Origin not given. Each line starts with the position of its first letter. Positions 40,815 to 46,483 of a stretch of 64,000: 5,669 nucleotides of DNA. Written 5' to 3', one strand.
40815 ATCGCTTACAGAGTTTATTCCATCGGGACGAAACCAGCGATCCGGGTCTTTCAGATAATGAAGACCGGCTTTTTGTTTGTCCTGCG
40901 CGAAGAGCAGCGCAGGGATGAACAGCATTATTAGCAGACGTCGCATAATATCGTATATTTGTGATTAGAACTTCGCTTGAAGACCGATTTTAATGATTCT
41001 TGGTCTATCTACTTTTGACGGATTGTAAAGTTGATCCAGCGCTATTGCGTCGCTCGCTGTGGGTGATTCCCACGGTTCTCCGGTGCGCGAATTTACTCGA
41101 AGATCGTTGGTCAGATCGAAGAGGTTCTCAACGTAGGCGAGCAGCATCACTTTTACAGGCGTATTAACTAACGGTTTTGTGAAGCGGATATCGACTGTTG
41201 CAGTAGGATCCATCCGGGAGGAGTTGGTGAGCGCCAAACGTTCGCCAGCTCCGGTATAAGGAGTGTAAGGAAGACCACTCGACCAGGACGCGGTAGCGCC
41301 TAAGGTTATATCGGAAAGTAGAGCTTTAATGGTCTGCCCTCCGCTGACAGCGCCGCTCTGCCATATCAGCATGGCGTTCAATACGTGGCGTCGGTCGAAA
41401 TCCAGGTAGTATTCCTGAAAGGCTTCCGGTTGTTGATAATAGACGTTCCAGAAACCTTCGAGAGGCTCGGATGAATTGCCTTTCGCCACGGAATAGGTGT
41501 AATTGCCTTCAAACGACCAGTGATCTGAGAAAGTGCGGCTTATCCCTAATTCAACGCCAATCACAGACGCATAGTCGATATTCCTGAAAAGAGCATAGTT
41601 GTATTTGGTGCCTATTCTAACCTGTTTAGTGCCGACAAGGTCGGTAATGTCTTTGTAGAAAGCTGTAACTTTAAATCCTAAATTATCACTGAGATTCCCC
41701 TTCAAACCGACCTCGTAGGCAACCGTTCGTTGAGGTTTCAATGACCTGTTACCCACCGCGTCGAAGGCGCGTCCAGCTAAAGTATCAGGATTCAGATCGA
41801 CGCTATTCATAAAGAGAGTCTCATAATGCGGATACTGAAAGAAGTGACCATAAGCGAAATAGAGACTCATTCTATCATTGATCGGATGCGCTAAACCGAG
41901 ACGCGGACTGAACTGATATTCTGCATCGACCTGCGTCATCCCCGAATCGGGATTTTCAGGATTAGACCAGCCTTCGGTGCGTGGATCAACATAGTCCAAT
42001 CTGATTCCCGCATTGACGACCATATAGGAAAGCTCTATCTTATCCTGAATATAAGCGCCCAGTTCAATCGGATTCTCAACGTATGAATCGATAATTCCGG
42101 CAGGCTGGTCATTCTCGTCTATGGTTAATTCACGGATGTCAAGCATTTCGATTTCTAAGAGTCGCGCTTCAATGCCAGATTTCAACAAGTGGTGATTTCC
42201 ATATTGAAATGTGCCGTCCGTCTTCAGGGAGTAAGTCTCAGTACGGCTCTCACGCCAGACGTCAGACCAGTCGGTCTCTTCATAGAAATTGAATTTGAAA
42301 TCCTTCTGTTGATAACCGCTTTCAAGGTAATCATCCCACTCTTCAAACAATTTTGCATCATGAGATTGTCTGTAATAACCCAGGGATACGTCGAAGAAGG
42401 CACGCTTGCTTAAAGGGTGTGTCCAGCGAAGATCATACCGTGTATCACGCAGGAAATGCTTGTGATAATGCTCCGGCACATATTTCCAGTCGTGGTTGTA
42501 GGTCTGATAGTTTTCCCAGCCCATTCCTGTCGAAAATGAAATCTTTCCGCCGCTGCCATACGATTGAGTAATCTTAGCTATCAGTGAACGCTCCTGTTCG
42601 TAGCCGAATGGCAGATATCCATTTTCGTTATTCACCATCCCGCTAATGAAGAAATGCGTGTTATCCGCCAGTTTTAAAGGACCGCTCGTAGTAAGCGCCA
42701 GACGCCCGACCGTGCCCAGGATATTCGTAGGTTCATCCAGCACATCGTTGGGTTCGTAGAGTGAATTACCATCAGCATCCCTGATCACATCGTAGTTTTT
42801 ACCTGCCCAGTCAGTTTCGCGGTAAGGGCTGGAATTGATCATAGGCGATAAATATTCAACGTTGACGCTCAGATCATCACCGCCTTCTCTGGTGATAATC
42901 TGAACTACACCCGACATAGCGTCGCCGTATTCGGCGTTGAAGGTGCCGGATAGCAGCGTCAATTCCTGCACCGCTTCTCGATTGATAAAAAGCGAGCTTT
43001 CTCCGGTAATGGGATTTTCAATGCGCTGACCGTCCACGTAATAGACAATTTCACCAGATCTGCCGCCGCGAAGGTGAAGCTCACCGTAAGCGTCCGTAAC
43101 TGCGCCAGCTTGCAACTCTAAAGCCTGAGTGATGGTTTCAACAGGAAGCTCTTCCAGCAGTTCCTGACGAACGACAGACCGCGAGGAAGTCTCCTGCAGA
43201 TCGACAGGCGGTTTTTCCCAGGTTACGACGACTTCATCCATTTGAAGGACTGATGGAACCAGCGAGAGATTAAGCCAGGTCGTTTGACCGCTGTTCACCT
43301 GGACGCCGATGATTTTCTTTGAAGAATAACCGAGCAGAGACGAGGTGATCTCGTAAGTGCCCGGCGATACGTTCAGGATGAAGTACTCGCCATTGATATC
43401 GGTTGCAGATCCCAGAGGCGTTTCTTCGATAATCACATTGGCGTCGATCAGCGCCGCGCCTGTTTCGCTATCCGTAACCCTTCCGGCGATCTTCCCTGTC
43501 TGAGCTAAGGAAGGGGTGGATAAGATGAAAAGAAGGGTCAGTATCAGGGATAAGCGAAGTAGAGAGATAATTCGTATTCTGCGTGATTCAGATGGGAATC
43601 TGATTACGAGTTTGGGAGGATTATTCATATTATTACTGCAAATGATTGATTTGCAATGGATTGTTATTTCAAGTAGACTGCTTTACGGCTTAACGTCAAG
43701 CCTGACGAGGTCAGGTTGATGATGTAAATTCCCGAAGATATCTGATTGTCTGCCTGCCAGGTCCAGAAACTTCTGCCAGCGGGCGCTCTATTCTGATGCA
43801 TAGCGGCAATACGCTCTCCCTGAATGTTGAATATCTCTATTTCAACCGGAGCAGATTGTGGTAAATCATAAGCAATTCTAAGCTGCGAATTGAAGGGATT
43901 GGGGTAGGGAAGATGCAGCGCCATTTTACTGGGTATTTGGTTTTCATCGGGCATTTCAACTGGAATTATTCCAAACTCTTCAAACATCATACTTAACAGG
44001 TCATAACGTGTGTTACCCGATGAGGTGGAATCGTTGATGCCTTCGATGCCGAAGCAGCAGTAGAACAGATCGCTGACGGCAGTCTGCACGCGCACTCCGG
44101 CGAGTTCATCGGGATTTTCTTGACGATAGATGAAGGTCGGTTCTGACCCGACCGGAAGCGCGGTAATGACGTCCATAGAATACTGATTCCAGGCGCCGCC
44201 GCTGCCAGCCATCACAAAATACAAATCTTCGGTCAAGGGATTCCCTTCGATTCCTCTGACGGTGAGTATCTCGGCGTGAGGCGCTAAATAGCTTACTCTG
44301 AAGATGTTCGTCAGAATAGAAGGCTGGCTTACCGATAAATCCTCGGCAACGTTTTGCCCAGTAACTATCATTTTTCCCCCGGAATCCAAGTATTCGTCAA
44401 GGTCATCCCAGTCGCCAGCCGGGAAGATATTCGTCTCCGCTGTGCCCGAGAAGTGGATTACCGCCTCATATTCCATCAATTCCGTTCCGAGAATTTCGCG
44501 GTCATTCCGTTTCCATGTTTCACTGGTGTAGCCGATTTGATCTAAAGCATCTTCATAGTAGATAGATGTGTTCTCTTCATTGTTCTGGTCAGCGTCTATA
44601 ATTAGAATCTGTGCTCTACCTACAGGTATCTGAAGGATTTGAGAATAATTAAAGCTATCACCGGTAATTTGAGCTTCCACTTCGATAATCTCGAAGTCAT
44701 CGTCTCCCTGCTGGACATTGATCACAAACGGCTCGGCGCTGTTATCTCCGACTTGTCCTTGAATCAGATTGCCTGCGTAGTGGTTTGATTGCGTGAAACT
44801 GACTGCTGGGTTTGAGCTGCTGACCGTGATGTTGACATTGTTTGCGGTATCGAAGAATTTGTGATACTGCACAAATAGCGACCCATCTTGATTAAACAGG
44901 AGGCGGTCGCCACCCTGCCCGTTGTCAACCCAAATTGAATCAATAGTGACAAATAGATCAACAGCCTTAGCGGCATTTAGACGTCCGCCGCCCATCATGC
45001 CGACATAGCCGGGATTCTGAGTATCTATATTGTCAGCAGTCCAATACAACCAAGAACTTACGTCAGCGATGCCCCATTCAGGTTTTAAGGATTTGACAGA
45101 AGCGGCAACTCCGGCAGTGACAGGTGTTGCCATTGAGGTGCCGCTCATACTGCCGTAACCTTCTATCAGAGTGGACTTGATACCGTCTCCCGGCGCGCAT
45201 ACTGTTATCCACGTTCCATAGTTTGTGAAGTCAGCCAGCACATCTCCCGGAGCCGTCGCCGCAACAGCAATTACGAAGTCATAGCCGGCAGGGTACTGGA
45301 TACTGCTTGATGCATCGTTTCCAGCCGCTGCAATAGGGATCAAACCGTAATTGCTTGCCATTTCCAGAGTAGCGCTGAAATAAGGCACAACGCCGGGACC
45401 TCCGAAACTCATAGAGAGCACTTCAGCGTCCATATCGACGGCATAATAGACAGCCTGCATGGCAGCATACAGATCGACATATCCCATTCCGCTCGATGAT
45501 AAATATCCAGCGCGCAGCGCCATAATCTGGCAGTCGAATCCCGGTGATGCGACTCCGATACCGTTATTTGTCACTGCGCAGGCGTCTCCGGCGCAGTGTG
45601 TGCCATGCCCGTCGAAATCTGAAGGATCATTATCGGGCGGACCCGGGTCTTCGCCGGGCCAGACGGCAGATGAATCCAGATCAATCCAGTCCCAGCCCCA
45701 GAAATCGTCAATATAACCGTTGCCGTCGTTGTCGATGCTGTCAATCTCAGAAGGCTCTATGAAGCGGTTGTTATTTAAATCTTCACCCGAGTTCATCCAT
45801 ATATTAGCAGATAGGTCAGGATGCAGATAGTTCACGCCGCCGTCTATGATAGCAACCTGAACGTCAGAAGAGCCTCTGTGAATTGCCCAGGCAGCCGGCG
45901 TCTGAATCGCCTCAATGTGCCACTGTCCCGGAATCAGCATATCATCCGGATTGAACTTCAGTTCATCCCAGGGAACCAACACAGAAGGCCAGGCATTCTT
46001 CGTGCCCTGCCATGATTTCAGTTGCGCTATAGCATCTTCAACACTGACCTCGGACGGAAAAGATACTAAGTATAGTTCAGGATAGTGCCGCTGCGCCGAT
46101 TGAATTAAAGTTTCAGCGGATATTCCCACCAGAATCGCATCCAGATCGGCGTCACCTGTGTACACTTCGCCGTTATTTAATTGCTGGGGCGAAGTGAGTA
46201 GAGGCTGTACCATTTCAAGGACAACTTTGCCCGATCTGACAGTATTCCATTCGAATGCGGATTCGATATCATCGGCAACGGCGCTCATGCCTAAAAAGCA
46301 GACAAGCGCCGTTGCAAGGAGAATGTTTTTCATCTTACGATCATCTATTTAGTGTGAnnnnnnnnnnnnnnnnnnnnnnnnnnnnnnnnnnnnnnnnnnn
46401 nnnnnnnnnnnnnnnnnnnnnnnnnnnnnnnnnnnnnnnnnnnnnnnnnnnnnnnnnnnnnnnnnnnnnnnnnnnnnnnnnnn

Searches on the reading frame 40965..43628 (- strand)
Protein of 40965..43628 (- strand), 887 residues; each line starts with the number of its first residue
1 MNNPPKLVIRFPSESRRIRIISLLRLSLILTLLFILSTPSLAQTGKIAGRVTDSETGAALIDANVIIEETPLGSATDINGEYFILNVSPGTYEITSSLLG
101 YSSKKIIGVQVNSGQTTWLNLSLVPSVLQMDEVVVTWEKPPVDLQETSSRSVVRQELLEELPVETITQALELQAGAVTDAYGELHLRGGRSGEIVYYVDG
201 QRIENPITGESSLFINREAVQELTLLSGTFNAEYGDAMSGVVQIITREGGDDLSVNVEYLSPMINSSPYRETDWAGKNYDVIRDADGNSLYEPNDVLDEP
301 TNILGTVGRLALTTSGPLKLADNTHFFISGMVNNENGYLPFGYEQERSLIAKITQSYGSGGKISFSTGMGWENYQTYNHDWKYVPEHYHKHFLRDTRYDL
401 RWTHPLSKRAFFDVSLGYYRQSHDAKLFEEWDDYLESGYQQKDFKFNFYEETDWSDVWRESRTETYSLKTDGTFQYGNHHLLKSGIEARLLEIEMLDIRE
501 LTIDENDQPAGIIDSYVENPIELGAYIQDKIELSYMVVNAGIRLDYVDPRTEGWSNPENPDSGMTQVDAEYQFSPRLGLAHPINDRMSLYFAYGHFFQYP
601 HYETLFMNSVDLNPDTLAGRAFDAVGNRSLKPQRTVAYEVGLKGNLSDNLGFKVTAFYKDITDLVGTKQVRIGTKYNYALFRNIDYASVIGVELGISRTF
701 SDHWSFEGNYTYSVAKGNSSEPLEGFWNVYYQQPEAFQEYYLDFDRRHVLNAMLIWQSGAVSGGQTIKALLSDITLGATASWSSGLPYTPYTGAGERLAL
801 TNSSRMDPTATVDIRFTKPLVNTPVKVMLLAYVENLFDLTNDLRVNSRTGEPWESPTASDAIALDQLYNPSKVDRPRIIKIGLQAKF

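Call 88: search_protein_families(library=pfam, max_evalue=0.00001, proteins=[window:40965-43628:-])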
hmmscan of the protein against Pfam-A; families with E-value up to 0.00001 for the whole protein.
window:40965-43628:- (887 aa): 5 families
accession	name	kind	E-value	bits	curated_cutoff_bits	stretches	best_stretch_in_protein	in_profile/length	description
PF00593.30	TonB_dep_Rec_b-barrel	-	1.4e-30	107.9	27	1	367-836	30-436/436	TonB dependent receptor-like, beta-barrel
PF13715.12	CarbopepD_reg_2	-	1.9e-18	66.7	32.2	1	47-135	1-88/88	CarboxypepD_reg-like domain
PF13620.12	CarboxypepD_reg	-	5.4e-15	55.9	32.3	1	47-123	2-81/82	Carboxypeptidase regulatory-like domain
PF25183.1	OMP_b-brl_4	-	1.9e-12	46.9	30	1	692-805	608-730/838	Outer membrane beta barrel domain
PF07715.20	Plug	-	2e-08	35.1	23.9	1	147-241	6-107/107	TonB-dependent Receptor Plug Domain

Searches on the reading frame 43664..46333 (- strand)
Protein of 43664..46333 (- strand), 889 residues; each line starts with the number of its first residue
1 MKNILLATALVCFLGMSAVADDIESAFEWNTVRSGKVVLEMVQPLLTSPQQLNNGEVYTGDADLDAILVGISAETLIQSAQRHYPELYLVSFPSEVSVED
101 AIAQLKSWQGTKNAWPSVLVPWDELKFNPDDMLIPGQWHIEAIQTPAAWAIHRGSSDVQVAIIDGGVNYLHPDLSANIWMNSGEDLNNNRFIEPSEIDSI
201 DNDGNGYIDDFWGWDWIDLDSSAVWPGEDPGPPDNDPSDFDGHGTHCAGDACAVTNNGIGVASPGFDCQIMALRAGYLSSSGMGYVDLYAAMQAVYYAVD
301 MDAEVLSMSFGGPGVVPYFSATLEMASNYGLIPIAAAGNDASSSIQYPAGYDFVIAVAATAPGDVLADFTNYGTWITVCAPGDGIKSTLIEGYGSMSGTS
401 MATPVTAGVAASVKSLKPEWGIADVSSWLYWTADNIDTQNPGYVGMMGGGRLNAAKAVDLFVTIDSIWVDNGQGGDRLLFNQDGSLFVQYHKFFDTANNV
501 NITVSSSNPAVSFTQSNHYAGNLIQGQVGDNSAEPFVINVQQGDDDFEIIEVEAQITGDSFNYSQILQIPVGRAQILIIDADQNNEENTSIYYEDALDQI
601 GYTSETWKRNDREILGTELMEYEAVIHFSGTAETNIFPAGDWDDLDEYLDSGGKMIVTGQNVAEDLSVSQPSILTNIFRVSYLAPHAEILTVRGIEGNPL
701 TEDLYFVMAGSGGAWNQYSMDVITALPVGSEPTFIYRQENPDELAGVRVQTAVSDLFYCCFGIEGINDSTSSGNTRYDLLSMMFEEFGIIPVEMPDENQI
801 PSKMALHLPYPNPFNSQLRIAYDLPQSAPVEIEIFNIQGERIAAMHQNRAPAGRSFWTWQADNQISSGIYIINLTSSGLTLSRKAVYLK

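Call 89: search_protein_families(library=pfam, max_evalue=0.00001, proteins=[window:43664-46333:-])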
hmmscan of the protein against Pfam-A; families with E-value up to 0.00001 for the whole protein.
window:43664-46333:- (889 aa): 2 families
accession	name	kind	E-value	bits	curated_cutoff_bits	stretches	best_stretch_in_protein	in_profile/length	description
PF00082.27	Peptidase_S8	-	6e-44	150.9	21.8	1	156-439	2-277/288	Subtilase family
PF18962.6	Por_Secre_tail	-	4.2e-08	33.8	27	1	810-884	2-72/75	Secretion system C-terminal sorting domain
